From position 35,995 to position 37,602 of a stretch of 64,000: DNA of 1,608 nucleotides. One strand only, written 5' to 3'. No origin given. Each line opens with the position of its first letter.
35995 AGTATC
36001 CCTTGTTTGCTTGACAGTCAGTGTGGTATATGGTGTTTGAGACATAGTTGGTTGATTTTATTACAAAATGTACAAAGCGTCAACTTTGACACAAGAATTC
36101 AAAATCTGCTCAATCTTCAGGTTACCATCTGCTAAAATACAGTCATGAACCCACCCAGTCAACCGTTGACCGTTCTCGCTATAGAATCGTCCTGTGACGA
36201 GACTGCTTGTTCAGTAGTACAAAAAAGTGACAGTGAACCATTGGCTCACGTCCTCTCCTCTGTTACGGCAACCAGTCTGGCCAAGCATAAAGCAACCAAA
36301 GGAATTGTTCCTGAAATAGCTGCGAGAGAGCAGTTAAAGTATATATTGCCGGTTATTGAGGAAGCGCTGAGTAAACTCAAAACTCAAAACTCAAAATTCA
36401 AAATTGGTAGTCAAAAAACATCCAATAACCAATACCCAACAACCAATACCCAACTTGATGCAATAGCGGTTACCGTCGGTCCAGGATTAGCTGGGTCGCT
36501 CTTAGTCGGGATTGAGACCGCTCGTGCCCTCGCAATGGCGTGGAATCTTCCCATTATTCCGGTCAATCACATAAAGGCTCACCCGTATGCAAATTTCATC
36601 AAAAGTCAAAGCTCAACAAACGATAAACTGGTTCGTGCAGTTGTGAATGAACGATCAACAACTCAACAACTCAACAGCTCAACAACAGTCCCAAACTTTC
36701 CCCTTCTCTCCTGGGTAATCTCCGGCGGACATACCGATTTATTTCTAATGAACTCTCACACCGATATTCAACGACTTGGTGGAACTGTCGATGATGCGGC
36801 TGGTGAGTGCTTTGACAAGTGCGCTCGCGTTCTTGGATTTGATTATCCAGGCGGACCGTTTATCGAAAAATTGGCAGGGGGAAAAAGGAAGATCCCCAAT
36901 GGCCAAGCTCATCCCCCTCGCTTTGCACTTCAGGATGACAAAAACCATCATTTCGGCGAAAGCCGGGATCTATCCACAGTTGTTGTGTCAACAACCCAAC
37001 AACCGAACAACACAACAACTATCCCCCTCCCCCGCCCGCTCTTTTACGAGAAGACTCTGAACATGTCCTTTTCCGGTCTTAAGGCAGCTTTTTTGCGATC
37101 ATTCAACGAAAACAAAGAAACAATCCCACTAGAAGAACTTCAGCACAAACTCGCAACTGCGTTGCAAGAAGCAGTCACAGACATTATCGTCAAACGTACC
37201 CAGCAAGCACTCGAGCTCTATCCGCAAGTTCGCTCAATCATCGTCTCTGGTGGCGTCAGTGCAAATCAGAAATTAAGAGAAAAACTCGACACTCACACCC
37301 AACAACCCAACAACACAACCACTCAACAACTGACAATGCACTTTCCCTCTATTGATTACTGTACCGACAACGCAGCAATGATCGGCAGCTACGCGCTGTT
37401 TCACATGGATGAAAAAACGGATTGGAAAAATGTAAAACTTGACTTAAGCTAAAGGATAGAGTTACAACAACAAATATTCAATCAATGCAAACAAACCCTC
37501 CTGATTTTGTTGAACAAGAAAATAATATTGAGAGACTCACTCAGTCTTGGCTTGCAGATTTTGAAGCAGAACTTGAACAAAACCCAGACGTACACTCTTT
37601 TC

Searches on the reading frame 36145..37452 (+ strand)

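Call 13: search_protein_families(library=pfam, proteins=[window:36145-37452:+])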
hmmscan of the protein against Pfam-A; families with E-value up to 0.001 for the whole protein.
window:36145-37452:+ (435 aa): 1 family
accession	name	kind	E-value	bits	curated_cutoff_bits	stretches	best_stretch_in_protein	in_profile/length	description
PF00814.31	TsaD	-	6.5e-66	223.2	24.8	4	292-414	166-263/264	tRNA N6-adenosine threonylcarbamoyltransferase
